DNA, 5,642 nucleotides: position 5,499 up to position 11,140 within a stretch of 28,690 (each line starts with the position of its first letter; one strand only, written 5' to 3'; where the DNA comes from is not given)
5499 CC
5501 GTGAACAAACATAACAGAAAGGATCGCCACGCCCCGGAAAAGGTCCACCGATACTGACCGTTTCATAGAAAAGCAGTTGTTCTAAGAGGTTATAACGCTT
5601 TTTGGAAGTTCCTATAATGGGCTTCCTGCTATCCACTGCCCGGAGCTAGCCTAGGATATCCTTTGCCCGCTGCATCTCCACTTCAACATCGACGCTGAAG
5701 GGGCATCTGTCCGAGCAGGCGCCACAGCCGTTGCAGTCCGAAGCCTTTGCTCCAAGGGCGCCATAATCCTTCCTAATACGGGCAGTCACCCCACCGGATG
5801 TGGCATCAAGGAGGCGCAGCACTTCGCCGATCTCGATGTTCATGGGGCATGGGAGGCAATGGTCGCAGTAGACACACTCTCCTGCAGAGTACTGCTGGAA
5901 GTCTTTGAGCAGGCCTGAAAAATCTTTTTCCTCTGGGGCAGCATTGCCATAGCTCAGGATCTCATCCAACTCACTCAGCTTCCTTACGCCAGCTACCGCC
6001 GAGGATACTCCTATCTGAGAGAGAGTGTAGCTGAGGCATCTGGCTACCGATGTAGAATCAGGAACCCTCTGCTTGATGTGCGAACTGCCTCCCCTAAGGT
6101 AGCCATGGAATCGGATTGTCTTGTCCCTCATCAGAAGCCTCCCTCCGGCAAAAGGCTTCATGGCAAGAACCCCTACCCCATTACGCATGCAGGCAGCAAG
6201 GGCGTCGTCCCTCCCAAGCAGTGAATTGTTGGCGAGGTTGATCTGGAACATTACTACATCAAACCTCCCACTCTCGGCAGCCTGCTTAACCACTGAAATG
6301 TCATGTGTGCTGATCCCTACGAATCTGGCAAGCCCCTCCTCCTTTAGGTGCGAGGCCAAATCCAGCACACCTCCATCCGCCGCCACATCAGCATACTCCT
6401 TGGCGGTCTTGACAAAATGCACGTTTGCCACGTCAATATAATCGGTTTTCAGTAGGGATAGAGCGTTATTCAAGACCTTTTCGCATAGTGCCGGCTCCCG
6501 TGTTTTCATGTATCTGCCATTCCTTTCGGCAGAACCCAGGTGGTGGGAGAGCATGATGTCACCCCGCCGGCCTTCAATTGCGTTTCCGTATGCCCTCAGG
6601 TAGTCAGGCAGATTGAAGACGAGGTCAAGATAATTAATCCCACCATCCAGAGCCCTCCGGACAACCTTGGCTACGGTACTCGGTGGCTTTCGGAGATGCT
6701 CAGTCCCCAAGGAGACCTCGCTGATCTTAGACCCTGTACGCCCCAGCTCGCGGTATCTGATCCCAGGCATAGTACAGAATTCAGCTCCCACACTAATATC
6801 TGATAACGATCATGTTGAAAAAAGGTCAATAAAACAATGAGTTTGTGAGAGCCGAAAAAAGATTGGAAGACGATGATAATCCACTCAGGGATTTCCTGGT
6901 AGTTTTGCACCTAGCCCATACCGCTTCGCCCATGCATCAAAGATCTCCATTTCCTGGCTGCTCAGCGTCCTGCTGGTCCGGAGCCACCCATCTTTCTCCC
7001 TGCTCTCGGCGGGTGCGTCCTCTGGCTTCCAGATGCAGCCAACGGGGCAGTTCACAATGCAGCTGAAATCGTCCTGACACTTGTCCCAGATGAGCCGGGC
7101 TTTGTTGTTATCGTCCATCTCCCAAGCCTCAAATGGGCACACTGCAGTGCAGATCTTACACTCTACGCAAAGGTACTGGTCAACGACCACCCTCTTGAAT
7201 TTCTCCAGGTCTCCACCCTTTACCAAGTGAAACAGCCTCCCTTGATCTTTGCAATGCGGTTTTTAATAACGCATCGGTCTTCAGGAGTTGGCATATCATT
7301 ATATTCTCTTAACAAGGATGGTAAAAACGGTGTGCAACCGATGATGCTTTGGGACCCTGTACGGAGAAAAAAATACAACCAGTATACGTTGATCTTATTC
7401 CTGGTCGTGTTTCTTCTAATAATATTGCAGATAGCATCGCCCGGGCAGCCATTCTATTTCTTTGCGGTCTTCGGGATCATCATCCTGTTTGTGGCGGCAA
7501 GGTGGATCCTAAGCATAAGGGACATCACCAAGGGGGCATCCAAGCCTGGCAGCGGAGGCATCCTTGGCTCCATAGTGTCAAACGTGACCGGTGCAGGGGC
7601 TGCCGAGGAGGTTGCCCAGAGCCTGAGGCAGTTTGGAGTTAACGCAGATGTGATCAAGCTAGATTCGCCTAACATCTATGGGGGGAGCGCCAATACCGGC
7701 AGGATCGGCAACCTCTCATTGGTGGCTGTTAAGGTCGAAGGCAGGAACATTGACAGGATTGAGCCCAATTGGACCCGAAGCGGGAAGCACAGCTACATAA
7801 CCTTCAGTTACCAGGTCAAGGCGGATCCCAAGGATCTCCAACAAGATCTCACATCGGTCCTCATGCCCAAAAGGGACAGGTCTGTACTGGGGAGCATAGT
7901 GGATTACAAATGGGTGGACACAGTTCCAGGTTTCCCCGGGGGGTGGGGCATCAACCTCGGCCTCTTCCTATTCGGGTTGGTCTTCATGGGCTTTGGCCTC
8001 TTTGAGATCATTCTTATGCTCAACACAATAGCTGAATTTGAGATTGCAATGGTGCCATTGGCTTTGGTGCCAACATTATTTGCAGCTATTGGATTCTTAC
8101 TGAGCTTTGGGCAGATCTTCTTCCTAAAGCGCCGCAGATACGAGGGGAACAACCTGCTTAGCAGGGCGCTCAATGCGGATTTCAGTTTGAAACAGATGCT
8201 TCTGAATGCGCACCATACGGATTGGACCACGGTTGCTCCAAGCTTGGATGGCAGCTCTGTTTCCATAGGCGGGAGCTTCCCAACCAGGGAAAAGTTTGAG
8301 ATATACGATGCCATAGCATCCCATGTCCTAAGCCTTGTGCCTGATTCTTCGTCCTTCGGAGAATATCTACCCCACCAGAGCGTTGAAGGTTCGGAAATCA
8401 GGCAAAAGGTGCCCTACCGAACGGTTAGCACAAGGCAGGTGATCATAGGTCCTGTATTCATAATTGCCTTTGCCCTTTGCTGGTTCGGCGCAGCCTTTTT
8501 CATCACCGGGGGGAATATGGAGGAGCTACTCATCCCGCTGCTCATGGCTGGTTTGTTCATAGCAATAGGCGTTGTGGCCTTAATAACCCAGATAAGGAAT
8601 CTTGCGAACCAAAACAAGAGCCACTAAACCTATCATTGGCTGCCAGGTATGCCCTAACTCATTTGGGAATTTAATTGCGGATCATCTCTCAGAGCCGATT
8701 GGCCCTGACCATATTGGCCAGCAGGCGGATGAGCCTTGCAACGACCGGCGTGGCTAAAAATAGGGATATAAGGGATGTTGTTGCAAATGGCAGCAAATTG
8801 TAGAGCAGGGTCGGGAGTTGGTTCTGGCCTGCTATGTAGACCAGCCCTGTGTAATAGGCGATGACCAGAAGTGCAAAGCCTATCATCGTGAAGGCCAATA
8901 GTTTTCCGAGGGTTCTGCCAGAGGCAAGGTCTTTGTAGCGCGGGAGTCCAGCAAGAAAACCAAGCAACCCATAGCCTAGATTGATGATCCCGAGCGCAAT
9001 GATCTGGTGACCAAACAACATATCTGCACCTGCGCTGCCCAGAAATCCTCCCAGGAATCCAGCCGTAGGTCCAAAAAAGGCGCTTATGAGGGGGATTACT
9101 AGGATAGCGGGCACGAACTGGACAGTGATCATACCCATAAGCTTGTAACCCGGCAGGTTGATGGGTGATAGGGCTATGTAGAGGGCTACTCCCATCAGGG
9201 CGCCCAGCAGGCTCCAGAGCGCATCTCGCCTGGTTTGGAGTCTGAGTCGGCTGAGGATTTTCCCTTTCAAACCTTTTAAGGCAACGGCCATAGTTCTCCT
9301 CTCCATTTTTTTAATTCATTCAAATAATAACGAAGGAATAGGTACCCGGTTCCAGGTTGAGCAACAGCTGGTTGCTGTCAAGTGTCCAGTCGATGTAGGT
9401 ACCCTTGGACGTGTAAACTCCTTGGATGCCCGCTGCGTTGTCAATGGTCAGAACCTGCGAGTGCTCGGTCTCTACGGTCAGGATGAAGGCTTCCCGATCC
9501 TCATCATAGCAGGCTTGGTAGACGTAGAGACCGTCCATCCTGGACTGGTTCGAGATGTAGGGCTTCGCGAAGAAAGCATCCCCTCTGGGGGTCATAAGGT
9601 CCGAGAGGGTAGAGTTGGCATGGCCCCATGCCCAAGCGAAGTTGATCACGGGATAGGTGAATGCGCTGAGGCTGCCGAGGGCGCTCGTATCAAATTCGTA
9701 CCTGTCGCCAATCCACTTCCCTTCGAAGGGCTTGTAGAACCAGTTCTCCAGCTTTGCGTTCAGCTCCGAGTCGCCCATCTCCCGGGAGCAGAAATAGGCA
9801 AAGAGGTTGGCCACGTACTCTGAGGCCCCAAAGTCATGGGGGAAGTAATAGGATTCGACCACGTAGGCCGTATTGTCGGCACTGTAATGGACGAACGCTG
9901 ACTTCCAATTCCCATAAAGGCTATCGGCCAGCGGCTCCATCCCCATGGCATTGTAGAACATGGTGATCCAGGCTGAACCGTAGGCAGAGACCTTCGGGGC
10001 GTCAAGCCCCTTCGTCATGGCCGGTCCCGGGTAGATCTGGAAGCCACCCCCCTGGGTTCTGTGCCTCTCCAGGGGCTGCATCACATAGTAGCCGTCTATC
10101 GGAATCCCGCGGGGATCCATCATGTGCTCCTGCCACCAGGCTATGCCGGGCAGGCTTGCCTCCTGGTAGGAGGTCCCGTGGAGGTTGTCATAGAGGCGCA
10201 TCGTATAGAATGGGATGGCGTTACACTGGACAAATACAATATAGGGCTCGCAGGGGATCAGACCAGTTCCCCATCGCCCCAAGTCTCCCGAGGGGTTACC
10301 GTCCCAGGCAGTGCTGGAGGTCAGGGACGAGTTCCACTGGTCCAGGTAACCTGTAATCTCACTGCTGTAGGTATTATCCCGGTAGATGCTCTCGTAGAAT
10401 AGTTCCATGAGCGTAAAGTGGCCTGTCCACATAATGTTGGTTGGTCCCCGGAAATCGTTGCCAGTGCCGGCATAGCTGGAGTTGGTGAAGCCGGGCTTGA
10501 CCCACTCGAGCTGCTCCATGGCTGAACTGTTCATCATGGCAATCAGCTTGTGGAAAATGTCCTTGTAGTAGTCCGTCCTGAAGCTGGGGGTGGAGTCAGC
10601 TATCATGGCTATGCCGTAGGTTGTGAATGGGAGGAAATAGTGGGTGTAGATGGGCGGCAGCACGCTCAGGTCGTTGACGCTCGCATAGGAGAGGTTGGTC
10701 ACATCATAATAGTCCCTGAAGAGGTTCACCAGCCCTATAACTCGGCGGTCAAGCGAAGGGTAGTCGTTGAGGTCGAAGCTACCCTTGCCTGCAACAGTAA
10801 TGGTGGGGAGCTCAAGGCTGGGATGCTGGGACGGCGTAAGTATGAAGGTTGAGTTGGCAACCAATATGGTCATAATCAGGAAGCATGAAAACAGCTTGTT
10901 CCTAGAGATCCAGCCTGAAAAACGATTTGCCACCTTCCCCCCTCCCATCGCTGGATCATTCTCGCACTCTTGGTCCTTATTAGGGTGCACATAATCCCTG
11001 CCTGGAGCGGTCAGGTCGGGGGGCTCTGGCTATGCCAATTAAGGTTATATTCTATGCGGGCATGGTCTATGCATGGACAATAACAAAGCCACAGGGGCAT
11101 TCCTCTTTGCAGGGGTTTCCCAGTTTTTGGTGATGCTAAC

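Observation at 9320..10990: Archaeal, surface-exposed linalool dehydratase/isomerase homologue with catalytic Cys pair intact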

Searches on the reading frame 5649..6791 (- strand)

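Call 9: search_protein_families(library=pfam, proteins=[window:5649-6791:-], max_evalue=0.01)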
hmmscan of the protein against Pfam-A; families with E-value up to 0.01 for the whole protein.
window:5649-6791:- (381 aa): 10 families
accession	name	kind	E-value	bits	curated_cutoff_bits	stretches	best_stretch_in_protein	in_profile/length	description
PF00248.27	Aldo_ket_red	-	2.4e-23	83.1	24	1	27-291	8-283/291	Aldo/keto reductase family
PF13183.11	Fer4_8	-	5.8e-06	27.2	27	1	304-366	3-67/68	4Fe-4S dicluster domain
PF13534.11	Fer4_17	-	2.9e-05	25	22.2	1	305-367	1-60/61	4Fe-4S dicluster domain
PF12838.12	Fer4_7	-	0.00014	22.7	27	1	348-366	33-51/52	4Fe-4S dicluster domain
PF13187.11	Fer4_9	-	0.0013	19.1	27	1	306-364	2-48/52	4Fe-4S dicluster domain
PF14697.11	Fer4_21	-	0.0015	19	35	0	349-365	37-53/59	4Fe-4S dicluster domain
PF13237.11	Fer4_10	-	0.0016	18.8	25.5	1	349-370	5-26/53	4Fe-4S dicluster domain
PF13746.11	Fer4_18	-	0.0018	18.9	27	0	298-326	53-82/114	4Fe-4S dicluster domain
PF00037.32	Fer4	-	0.0022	18.2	21.1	1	351-365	6-20/24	4Fe-4S binding domain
PF13484.11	Fer4_16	-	0.0029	18.8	30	0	353-366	2-15/66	4Fe-4S double cluster binding domain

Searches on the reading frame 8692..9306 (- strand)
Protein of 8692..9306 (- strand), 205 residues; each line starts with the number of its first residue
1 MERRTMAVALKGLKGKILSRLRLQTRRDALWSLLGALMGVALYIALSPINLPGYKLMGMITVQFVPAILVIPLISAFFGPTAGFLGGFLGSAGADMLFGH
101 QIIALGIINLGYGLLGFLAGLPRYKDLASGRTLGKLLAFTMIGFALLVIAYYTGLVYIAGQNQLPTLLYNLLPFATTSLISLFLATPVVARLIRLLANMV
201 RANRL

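Call 9: search_protein_families(library=pfam, proteins=[window:8692-9306:-], max_evalue=0.01)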
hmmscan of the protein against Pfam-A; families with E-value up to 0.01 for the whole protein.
window:8692-9306:- (205 aa): 1 family
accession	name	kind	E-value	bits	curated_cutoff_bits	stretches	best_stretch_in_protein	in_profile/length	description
PF07155.17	ECF-ribofla_trS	-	4.6e-08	33.7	26.7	1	39-164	13-142/172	ECF-type riboflavin transporter, S component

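Call 60: predict_structure(alignment_id=A3)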
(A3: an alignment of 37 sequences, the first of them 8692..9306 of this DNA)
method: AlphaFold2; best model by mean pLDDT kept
length: 205 residues; sequences in the alignment: 37
mean_pLDDT: 93.0   pTM: 0.87
mean pLDDT of the five models: 93.0, 92.9, 92.8, 92.7, 91.7
residues with pLDDT >= 90: 173; 70-90: 24; 50-70: 8; < 50: 0
segments of 3 or more residues with pLDDT < 50: none
pLDDT, mean of each block of 10 residues (from residue 1): 72 91 96 98 96 83 94 98 98 92 79 98 95 98 98 94 95 95 97 96 93
secondary structure, 60 per line:
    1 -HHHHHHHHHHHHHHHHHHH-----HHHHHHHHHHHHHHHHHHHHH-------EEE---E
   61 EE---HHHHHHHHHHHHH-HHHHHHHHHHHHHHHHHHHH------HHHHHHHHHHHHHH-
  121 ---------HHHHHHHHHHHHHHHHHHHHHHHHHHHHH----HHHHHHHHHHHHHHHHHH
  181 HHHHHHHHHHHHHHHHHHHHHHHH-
elements in order: H2-20 H26-46 E54-56 E60-62 H66-78 H80-99 H106-119 H130-158 H163-204

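Call 64: fold_search(model_id=the predicted structure, library=pdb)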
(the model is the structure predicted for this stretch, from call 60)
No match with E <= 0.001 here; weaker rows may still be real.
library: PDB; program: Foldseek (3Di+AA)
matches with E <= 10: 500; with E <= 0.001: 0
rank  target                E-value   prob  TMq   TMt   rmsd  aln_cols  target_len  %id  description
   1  4huq_S                1.1e-03  1.00  0.56  0.67   4.7       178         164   16  Crystal Structure of a transporter (released 2013-04-17)
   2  4muu_A                1.2e-03  1.00  0.51  0.57   5.6       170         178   19  Structure of ThiT with pyrithiamine bound (released 2014-09-17)
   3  7nnt_C                1.5e-03  1.00  0.51  0.60   5.1       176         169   18  Cryo-EM structure of the folate-specific ECF transporter complex in DDM micelles (released 2021-08-18)
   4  3rlb_A                2.4e-03  1.00  0.52  0.59   5.3       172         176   22  Crystal structure at 2.0 A of the S-component for thiamin from an ECF-type ABC transporter (released 2011-06-29)
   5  4dve_C                3.4e-03  1.00  0.55  0.59   5.2       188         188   20  Crystal structure at 2.1 A of the S-component for biotin from an ECF-type ABC transporter (released 2012-08-29)
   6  3rlb_B                3.7e-03  1.00  0.52  0.58   5.4       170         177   20  Crystal structure at 2.0 A of the S-component for thiamin from an ECF-type ABC transporter (released 2011-06-29)
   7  3p5n_A                4.1e-03  1.00  0.42  0.49   6.7       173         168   19  Structure and mechanism of the S component of a bacterial ECF transporter (released 2010-11-03)
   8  9kym_D                5.4e-03  1.00  0.52  0.59   4.9       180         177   16  Folate ECF transporter affected by PFOS (released 2025-06-18)
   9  5d0y_A                6.2e-03  1.00  0.48  0.60   5.5       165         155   18  Substrate bound S-component of folate ECF transporter (released 2016-04-06)
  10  4tkr_B                7.5e-03  1.00  0.42  0.45   7.1       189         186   18  Native-SAD phasing for ThiT from Listeria monocytogenes serovar. (released 2014-06-18)
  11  4dve_A                9.9e-03  1.00  0.55  0.59   5.2       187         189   20  Crystal structure at 2.1 A of the S-component for biotin from an ECF-type ABC transporter (released 2012-08-29)
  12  5kbw_B                1.0e-02  1.00  0.51  0.59   5.6       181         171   14  Crystal structure of TmRibU, the riboflavin-binding S subunit from the Thermotoga maritima ECF transporter (released 2016-06-29)
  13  4tkr_A                1.2e-02  1.00  0.50  0.54   5.9       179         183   20  Native-SAD phasing for ThiT from Listeria monocytogenes serovar. (released 2014-06-18)
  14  5kbw_A                1.7e-02  1.00  0.57  0.67   4.8       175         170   14  Crystal structure of TmRibU, the riboflavin-binding S subunit from the Thermotoga maritima ECF transporter (released 2016-06-29)
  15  5kc0                  2.0e-02  1.00  0.55  0.65   4.6       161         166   14  Crystal structure of TmRibU, hexagonal crystal form (released 2016-06-29)
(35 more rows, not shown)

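Call 82: search_protein_families(library=ncbifam, proteins=[window:8692-9306:-], max_evalue=0.01)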
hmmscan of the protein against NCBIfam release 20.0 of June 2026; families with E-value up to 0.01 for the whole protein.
window:8692-9306:- (205 aa): 1 family
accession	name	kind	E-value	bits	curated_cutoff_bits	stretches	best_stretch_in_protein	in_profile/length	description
NF010182.0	PRK13661.1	equivalog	2.7e-07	30.6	99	1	39-152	16-126/183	ECF-type riboflavin transporter substrate-binding protein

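Call 83: search_protein_families(library=pfam, alignment_id=A3, max_evalue=0.01)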
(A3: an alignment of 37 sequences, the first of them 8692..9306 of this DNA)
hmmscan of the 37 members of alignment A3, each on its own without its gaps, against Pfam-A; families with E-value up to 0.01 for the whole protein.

A. member 1, window:8692-9306:- (205 aa): 1 family
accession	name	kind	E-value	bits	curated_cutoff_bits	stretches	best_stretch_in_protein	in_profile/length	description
PF07155.17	ECF-ribofla_trS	-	4.6e-08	33.7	26.7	1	39-164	13-142/172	ECF-type riboflavin transporter, S component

B. families by the number of members that match (of 37 scanned): 2 families
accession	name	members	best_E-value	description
PF07155.17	ECF-ribofla_trS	32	1.5e-08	ECF-type riboflavin transporter, S component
PF12822.12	ECF_trnsprt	3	0.00013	ECF transporter, substrate-specific component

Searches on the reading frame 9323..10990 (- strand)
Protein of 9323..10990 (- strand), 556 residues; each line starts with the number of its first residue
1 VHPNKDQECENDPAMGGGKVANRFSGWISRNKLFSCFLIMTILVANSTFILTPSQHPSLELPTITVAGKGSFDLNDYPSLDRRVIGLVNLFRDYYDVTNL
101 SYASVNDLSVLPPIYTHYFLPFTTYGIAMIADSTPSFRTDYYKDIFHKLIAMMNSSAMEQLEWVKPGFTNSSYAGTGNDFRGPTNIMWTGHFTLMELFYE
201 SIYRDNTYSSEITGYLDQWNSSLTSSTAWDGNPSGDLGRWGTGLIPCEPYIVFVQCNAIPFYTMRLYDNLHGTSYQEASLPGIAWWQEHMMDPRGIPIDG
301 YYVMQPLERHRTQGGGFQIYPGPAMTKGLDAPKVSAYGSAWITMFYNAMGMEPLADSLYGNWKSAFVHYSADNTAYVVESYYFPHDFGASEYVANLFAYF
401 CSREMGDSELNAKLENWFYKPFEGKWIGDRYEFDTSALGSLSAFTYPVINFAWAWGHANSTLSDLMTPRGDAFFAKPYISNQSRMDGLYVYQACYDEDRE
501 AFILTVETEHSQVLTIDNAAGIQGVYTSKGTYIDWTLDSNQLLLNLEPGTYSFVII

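Call 4: search_protein_families(library=pfam, proteins=[window:9323-10990:-], max_evalue=1)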
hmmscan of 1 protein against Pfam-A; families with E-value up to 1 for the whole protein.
window:9323-10990:- (556 aa): 1 family
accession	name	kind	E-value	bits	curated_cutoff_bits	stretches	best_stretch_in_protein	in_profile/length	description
PF18566.7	Ldi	-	1.9e-21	77.4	26.1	3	242-305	138-203/318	Linalool dehydratase/isomerase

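Call 5: search_solved_structures(query=window:9323-10990:-, max_evalue=1, show_alignments=2)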
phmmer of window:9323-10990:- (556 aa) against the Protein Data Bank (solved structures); distinct sequences matched with E-value up to 1: 9.
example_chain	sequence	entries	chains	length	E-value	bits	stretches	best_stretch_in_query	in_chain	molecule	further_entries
7ad2_A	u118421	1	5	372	2.1e-15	59.4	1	110-428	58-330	Linalool dehydratase/isomerase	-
5hlr_A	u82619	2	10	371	5.2e-15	58.1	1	111-427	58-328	Linalool dehydratase/isomerase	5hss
5g1u_A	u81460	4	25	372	5.3e-15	58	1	111-427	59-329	LINALOOL DEHYDRATASE/ISOMERASE | LINALOOL DEHYDRATASE ISOMERASE | Linalool dehydratase-isomerase protein LDI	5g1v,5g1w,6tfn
5i3t_A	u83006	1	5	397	7.1e-15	57.6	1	111-427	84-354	Linalool dehydratase/isomerase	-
6thm_A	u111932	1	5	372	3.1e-14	55.5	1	111-428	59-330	Linalool dehydratase-isomerase protein LDI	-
6tft_A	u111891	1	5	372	6.9e-14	54.4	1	111-427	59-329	Linalool dehydratase-isomerase protein LDI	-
6t9h_A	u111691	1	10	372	8.7e-14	54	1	111-427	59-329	Linalool dehydratase-isomerase protein LDI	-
6tfr_A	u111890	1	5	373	9.2e-14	54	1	111-427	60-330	Linalool dehydratase-isomerase protein LDI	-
9f5x_d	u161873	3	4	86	0.4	12.2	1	460-503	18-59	Mitochondrial NADH:ubiquinone oxidoreductase 10 kDa subunit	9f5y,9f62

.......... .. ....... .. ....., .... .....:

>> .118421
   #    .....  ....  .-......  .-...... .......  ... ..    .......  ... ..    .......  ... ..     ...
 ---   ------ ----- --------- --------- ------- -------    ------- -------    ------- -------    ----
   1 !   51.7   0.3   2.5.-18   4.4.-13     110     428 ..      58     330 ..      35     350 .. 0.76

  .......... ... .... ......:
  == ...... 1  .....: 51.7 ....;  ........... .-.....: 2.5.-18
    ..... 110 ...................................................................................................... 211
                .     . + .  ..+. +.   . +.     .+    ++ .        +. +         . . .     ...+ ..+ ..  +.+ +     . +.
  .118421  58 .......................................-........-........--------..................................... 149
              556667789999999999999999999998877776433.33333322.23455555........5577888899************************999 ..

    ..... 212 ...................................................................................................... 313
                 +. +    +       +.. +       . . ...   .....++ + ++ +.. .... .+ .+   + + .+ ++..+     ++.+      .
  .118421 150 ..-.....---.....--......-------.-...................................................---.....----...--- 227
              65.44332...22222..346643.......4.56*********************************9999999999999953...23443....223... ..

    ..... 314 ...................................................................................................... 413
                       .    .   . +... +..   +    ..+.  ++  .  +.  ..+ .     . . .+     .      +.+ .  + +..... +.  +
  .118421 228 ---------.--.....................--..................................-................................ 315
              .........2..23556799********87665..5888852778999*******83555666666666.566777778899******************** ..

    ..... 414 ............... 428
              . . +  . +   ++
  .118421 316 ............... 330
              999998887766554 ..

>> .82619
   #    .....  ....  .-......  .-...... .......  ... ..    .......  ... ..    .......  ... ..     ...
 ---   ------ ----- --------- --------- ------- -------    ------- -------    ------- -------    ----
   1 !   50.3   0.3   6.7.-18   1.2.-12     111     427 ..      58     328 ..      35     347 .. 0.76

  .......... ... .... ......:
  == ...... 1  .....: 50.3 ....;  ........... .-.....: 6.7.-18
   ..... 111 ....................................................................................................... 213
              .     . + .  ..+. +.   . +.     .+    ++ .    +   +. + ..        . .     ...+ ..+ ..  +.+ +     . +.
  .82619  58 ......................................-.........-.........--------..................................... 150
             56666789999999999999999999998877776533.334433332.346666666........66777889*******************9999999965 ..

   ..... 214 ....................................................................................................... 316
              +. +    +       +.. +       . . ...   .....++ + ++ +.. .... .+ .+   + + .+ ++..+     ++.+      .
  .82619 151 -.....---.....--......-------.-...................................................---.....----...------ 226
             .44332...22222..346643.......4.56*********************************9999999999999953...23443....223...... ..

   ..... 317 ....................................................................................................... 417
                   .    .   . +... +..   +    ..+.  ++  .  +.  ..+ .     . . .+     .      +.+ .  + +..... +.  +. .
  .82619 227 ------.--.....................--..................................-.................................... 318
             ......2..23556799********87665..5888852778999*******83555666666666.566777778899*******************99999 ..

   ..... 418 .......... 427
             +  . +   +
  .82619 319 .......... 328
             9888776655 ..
